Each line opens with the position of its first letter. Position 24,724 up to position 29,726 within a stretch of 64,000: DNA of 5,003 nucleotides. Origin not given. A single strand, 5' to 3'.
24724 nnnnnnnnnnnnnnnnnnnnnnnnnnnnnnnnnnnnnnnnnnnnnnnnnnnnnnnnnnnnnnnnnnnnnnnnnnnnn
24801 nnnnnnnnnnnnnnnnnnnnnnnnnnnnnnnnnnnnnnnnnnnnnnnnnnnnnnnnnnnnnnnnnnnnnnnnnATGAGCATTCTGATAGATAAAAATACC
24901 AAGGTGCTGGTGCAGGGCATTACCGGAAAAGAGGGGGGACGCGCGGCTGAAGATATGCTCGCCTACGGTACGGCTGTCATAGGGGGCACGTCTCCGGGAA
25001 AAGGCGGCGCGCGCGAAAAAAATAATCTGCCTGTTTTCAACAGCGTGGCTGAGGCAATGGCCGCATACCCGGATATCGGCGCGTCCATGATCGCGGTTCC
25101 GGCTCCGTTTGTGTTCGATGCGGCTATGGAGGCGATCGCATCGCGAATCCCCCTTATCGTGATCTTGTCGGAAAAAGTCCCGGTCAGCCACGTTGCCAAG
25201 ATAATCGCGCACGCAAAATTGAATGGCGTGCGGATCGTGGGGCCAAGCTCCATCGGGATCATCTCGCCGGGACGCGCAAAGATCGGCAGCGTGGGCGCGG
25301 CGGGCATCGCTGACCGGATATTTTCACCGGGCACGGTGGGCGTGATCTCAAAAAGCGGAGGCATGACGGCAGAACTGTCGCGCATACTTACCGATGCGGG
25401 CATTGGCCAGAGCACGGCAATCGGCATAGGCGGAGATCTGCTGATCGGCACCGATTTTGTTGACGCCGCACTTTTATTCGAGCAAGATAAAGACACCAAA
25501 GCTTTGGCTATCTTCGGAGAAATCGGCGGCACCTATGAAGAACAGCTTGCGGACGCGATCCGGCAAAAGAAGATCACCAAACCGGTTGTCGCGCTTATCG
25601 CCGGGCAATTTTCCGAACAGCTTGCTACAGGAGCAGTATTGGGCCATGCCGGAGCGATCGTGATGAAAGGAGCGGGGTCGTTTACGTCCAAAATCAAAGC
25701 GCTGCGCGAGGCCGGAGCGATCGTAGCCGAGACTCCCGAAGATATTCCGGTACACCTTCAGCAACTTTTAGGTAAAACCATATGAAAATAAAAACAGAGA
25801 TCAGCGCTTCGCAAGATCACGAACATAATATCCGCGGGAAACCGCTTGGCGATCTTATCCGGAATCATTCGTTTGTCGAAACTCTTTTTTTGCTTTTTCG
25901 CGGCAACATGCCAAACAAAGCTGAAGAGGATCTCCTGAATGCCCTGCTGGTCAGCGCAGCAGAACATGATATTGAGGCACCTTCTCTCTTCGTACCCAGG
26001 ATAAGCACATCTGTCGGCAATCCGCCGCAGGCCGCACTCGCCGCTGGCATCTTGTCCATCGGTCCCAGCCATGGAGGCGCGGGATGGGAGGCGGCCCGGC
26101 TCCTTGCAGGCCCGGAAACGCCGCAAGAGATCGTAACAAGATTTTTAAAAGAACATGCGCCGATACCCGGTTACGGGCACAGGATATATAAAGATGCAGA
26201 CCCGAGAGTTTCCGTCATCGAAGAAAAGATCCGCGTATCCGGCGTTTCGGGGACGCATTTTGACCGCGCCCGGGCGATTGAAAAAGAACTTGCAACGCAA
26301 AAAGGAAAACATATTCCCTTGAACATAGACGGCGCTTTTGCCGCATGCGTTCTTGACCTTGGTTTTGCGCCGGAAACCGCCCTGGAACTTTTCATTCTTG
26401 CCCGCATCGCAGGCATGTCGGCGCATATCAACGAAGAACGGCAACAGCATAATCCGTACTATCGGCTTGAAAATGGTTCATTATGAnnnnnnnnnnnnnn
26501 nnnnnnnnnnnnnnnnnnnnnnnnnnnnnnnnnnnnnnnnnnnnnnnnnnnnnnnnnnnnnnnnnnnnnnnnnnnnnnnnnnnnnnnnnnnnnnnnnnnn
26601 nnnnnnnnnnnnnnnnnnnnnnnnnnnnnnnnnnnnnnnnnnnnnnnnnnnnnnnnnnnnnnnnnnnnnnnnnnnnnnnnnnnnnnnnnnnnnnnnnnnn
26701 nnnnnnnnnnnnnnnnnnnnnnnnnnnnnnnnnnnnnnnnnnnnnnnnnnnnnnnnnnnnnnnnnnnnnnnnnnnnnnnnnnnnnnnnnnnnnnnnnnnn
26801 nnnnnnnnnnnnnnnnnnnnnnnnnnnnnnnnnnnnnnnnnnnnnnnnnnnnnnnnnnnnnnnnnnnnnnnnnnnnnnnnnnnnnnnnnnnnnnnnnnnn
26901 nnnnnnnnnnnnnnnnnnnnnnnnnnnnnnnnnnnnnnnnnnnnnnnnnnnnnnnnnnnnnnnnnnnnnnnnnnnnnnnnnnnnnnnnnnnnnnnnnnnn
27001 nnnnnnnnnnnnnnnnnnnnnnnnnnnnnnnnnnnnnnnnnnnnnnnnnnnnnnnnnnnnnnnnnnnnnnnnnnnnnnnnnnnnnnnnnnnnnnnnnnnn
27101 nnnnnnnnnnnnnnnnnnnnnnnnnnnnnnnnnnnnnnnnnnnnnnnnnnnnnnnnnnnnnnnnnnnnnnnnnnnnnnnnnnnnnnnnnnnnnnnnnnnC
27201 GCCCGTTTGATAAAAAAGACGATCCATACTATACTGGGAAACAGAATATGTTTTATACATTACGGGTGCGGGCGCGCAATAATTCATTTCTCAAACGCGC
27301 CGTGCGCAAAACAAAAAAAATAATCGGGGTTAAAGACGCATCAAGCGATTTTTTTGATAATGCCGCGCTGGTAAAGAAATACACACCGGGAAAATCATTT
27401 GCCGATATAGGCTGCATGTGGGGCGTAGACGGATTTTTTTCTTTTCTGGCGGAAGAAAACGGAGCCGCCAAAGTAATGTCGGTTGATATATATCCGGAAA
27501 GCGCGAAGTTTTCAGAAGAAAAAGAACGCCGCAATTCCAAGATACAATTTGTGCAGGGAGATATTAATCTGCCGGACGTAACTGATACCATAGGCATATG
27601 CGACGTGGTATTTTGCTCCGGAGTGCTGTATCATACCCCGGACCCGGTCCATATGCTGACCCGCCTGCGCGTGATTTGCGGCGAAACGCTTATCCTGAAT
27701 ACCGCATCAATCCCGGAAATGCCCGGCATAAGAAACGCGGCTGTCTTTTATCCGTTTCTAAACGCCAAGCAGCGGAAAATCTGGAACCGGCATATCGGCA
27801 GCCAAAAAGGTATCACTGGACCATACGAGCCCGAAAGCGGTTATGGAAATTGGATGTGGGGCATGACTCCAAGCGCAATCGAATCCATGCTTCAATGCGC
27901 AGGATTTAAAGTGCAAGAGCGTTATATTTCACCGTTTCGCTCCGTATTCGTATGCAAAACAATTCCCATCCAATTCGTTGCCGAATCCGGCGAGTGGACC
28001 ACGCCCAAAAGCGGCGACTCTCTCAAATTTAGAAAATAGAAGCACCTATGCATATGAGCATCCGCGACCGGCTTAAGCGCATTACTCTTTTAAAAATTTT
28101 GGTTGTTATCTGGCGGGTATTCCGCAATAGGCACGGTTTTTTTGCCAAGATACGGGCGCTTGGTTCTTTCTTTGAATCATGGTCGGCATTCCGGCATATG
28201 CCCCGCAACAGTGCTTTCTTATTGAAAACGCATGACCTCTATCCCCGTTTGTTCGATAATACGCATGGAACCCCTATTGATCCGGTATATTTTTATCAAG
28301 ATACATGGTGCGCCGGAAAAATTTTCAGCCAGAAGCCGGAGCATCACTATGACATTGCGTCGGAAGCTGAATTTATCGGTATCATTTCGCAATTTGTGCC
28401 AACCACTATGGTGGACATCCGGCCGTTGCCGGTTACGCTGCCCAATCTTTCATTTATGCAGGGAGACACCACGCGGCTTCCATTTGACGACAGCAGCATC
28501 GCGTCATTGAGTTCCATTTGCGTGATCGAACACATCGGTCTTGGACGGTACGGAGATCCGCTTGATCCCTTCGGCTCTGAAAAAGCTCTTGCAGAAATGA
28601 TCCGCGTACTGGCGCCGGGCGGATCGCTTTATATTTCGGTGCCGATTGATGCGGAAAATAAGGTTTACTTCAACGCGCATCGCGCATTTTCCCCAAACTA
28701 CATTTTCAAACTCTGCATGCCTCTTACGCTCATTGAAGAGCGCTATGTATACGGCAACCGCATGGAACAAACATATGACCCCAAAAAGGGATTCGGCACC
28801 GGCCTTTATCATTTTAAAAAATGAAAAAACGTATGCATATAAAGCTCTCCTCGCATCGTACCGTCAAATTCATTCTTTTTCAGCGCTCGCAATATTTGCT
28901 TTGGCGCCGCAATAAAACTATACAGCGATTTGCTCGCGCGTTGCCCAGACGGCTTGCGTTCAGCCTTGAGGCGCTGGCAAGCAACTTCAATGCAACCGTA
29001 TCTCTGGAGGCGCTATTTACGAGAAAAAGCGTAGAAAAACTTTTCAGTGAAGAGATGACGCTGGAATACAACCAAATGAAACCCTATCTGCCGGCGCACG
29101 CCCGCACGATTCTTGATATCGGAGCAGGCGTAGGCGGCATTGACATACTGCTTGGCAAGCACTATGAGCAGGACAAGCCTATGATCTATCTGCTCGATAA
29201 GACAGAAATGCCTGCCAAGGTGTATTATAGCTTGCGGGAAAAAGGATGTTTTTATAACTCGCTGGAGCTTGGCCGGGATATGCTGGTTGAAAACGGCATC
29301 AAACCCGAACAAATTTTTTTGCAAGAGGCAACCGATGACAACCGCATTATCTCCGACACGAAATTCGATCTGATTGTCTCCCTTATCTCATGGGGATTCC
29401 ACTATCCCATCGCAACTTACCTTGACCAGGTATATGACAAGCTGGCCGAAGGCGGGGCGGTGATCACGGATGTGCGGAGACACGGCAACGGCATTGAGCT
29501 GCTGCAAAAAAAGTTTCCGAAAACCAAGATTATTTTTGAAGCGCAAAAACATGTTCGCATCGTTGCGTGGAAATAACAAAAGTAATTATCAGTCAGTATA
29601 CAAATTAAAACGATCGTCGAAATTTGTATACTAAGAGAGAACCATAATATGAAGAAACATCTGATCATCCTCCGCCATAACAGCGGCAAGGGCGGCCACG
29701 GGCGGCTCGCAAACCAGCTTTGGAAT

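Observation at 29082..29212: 131-nt perfectly identical tract shared by two otherwise diverged methyltransferase paralogs flanking a GT11-like gene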

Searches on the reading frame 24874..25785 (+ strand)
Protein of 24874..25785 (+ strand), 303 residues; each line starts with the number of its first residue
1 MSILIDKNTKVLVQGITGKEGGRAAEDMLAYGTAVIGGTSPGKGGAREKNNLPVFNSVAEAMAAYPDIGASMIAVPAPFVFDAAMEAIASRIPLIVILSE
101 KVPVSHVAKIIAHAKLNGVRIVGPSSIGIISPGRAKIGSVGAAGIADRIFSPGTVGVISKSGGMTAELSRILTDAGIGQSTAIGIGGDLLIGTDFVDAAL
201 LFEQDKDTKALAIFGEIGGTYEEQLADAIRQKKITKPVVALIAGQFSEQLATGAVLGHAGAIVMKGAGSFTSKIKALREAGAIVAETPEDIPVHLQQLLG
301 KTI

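Call 6: search_protein_families(library=pfam, proteins=[window:24874-25785:+], max_evalue=0.01)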
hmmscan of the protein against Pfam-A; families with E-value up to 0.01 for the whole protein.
window:24874-25785:+ (303 aa): 3 families
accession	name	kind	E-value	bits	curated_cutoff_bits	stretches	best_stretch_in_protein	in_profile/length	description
PF02629.25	CoA_binding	-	3.2e-22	79.6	22.3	1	6-100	1-96/97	CoA binding domain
PF00549.24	Ligase_CoA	-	1.1e-14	55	24.5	1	158-283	1-128/128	CoA-ligase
PF13607.11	Succ_CoA_lig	-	1.1e-12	48.3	27.4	1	152-290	1-130/138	Succinyl-CoA ligase like flavodoxin domain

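Call 43: search_protein_families(library=ncbifam, proteins=[window:24874-25785:+], max_evalue=0.001)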
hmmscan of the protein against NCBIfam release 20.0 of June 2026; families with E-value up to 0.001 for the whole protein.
window:24874-25785:+ (303 aa): 6 families
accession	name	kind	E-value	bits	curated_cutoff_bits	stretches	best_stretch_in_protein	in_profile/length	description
TIGR01019.1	sucCoAalpha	subfamily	1.3e-85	287.2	353.2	1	3-299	1-286/286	succinate--CoA ligase subunit alpha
NF004230.0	PRK05678.1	equivalog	6.8e-84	281.5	336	1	1-300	1-289/291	succinate--CoA ligase subunit alpha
TIGR02717.1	AcCoA-syn-alpha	equivalog_domain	4.4e-19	68.5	567.15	1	52-291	52-280/447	acetate--CoA ligase alpha subunit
NF045494.1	AcCoALig_Archglob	equivalog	1.7e-12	46.5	1200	1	68-289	282-492/665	acetate--CoA ligase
NF004760.0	PRK06091.1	subfamily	2.1e-11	43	433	1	47-253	97-297/555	acyl-CoA synthetase FdrA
NF045493.1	HydDutCoALig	equivalog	5.6e-08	31.8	1300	1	109-290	113-284/698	4-hydroxybutyrate--CoA ligase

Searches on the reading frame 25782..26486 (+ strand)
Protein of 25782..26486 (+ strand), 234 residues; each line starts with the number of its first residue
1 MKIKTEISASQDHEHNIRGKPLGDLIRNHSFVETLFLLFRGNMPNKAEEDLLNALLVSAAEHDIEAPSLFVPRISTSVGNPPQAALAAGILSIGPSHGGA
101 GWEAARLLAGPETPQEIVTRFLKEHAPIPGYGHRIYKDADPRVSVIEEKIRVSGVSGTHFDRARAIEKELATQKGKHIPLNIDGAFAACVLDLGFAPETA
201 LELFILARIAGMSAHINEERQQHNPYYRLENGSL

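Call 6: search_protein_families(library=pfam, proteins=[window:25782-26486:+], max_evalue=0.01)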
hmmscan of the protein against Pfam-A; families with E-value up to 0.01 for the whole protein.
window:25782-26486:+ (234 aa): 1 family
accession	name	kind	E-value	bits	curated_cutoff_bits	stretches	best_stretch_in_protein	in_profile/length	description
PF00285.26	Citrate_synt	-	2.8e-37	129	27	2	44-228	162-355/357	Citrate synthase, C-terminal domain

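Call 43: search_protein_families(library=ncbifam, proteins=[window:25782-26486:+], max_evalue=0.001)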
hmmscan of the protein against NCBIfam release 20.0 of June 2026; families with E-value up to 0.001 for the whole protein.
window:25782-26486:+ (234 aa): 20 families
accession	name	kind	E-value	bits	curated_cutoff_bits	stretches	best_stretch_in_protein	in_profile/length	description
NF004869.0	PRK06224.1-6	subfamily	6.9e-59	199.3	212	1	3-229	5-240/263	citryl-CoA lyase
NF004866.0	PRK06224.1-3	subfamily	1.6e-47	162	245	1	2-229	18-253/275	citryl-CoA lyase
NF004868.0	PRK06224.1-5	subfamily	1.4e-46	158.7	193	1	2-223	5-239/260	citryl-CoA lyase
NF004864.0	PRK06224.1-1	equivalog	4.1e-46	157.3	261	1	4-223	18-252/278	citryl-CoA lyase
NF004865.0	PRK06224.1-2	equivalog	1.3e-29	103.6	323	2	117-224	141-247/265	citryl-CoA lyase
TIGR01800.1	cit_synth_II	subfamily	7e-26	90.8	421.3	1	29-222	147-344/368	2-methylcitrate synthase/citrate synthase II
NF009005.0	PRK12350.1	subfamily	4.2e-24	85.4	332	1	28-222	138-337/366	citrate synthase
NF004867.0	PRK06224.1-4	equivalog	1.3e-23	83.4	409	1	23-223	29-237/261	citryl-CoA lyase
NF010639.0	PRK14036.1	equivalog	5.4e-21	74.7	502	1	51-228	176-359/379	citrate synthase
NF010636.0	PRK14033.1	equivalog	2.1e-20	72.9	479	1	54-222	182-354/376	bifunctional 2-methylcitrate synthase/citrate synthase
NF041301.1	Cit_synth_Halo_CitZ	equivalog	5.8e-20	71.6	550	1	44-221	172-354/379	citrate synthase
NF009006.1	PRK12351.1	equivalog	1.8e-19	69.4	550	1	35-222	161-352/376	bifunctional 2-methylcitrate synthase/citrate synthase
NF010638.0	PRK14035.1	equivalog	2.1e-19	69.6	572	1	33-222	155-348/372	citrate synthase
NF010637.0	PRK14034.1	equivalog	4.7e-16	58.7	594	1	30-221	151-346/372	citrate synthase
NF004126.0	PRK05614.1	equivalog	1e-15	57.1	505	1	49-222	219-404/430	citrate synthase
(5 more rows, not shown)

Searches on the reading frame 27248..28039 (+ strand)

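Call 6: search_protein_families(library=pfam, proteins=[window:27248-28039:+], max_evalue=0.01)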
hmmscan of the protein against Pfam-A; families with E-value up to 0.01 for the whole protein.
window:27248-28039:+ (263 aa): 7 families
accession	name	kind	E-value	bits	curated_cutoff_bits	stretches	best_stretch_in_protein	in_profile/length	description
PF08241.18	Methyltransf_11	-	2.7e-09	38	21.2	1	53-140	2-83/95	Methyltransferase domain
PF13847.12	Methyltransf_31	-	3.5e-09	36.9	27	1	48-140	4-97/145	Methyltransferase domain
PF01728.25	FtsJ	-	1.6e-08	35.2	24.1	1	44-126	15-100/181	FtsJ-like methyltransferase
PF08242.18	Methyltransf_12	-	5.3e-07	30.7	30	1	53-141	2-89/98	Methyltransferase domain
PF13649.12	Methyltransf_25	-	9.3e-07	29.9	27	1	53-138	3-87/97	Methyltransferase domain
PF13489.12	Methyltransf_23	-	3.8e-05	23.9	27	1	47-145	22-109/164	Methyltransferase domain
PF08003.17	Methyltransf_9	-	0.00013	21.5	23.8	1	48-156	116-223/315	Protein of unknown function (DUF1698)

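Call 43: search_protein_families(library=ncbifam, proteins=[window:27248-28039:+], max_evalue=0.001)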
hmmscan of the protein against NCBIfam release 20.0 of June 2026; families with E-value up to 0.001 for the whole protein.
window:27248-28039:+ (263 aa): 5 families
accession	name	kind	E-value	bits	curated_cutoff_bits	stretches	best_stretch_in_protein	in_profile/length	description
TIGR04290.1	meth_Rta_06860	hypoth_equivalog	1.8e-11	44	300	1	44-236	46-226/226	TIGR04290 family methyltransferase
TIGR00452.1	TIGR00452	equivalog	3.6e-09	35.9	275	1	48-157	118-226/316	tRNA 5-methoxyuridine(34)/uridine 5-oxyacetic acid(34) synthase CmoB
NF011650.0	PRK15068.1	equivalog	4.4e-09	35.7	209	1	48-156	123-231/324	tRNA 5-methoxyuridine(34)/uridine 5-oxyacetic acid(34) synthase CmoB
TIGR02072.1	BioC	equivalog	5.5e-05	23.1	184.95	1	48-162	35-144/244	malonyl-ACP O-methyltransferase BioC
NF041537.1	ArsM_AhpD_UU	exception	0.00019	20.4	510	1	45-141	74-170/345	arsenite methyltransferase/AhpD domain selenoprotein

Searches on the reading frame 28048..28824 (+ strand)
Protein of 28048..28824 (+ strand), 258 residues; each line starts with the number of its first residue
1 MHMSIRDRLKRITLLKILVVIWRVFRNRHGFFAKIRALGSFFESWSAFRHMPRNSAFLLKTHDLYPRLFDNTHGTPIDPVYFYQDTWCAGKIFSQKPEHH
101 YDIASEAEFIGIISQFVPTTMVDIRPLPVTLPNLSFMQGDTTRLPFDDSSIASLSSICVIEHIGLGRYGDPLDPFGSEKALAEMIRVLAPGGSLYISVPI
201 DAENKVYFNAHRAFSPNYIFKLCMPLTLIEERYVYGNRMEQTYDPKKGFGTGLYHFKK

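Call 6: search_protein_families(library=pfam, proteins=[window:28048-28824:+], max_evalue=0.01)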
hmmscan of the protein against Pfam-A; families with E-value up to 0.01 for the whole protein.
window:28048-28824:+ (258 aa): 3 families
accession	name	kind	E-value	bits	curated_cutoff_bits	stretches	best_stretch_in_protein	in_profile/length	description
PF03269.20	DUF268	-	5.8e-12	46.3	25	1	155-216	67-127/176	Caenorhabditis protein of unknown function, DUF268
PF08241.18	Methyltransf_11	-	6.1e-06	27.2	21.2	1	134-196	44-95/95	Methyltransferase domain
PF13649.12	Methyltransf_25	-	0.0051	17.9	27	0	132-192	46-97/97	Methyltransferase domain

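Call 43: search_protein_families(library=ncbifam, proteins=[window:28048-28824:+], max_evalue=0.001)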
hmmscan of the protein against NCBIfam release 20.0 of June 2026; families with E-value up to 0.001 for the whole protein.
window:28048-28824:+ (258 aa): 5 families
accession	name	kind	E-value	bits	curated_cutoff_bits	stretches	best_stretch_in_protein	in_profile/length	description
TIGR01934.1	MenG_MenH_UbiE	subfamily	9.1e-06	25.1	158.35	1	133-235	89-180/223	ubiquinone/menaquinone biosynthesis methyltransferase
NF008823.0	PRK11873.1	subfamily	0.00021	20.9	263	1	132-197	128-182/272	arsenite methyltransferase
NF038099.1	AsSugarArsM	exception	0.00035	19.8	400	1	136-202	120-177/321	arsenosugar biosynthesis arsenite methyltransferase ArsM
NF045667.1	MTase_DVU1556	equivalog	0.0007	19.1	155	0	132-197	66-120/213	DVU_1556 family methyltransferase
NF045823.1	PthPhpthDimycoMt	equivalog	0.00077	18.7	300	0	130-195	111-165/256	phthiotriol/phenolphthiotriol dimycocerosates methyltransferase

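Call 59: find_encoding_contigs(protein=window:28048-28824:+, flank=6000, max_places=10)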
Protein window:28048-28824:+ (258 aa): 3 contigs read that carry it; 3 places shown.
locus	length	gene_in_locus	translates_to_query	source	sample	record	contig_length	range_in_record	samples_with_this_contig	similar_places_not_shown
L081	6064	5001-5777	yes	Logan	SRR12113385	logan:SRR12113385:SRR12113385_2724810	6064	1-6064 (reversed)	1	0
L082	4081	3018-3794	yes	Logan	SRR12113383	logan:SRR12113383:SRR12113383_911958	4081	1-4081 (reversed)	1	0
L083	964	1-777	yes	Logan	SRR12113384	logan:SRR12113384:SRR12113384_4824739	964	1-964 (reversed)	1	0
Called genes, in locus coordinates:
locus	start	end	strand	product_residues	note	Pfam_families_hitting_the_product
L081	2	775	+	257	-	?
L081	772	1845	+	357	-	PF08442:ATP-grasp_2, PF16114:Citrate_bind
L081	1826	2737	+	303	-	PF02629:CoA_binding, PF13607:Succ_CoA_lig, PF00549:Ligase_CoA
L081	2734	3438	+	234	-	PF00285:Citrate_synt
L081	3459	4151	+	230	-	PF25087:GMPPB_C (faint), PF14602:Hexapep_2 (faint), PF00132:Hexapep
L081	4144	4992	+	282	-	PF01728:FtsJ, PF08241:Methyltransf_11, PF08242:Methyltransf_12 (weak), PF13649:Methyltransf_25 (weak), PF13847:Methyltransf_31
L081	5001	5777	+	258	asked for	PF08241:Methyltransf_11 (weak), PF03269:DUF268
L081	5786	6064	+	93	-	?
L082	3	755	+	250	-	?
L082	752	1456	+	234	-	PF00285:Citrate_synt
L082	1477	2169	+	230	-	PF25087:GMPPB_C (faint), PF14602:Hexapep_2 (faint), PF00132:Hexapep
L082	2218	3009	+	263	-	PF01728:FtsJ, PF13847:Methyltransf_31, PF08241:Methyltransf_11, PF08242:Methyltransf_12 (weak), PF13649:Methyltransf_25 (weak)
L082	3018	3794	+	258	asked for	PF08241:Methyltransf_11 (weak), PF03269:DUF268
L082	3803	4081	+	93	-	?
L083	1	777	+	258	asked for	PF08241:Methyltransf_11 (weak), PF03269:DUF268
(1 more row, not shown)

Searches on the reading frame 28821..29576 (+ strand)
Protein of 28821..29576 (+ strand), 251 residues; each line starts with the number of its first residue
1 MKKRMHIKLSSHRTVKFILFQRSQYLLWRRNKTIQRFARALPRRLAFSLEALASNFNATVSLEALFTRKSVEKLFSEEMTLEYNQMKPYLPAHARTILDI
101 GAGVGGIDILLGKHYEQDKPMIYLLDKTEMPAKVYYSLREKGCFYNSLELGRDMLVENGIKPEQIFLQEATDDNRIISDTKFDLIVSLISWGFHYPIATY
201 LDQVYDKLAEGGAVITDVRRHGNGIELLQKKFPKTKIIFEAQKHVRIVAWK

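Call 6: search_protein_families(library=pfam, proteins=[window:28821-29576:+], max_evalue=0.01)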
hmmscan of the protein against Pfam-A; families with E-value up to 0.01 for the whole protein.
window:28821-29576:+ (251 aa): 2 families
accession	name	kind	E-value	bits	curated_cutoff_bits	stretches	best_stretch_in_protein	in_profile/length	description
PF13489.12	Methyltransf_23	-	0.0013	18.9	27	1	84-221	14-122/164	Methyltransferase domain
PF05175.20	MTS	-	0.0037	17.4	23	0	90-128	27-64/170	Methyltransferase small domain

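Call 10: find_encoding_contigs(protein=window:28821-29576:+, flank=10000, max_places=10)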
Protein window:28821-29576:+ (251 aa): no gene with exactly this product is on record in the collection.

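Call 43: search_protein_families(library=ncbifam, proteins=[window:28821-29576:+], max_evalue=0.001)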
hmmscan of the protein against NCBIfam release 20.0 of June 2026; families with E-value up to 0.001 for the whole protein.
window:28821-29576:+ (251 aa): 0 families
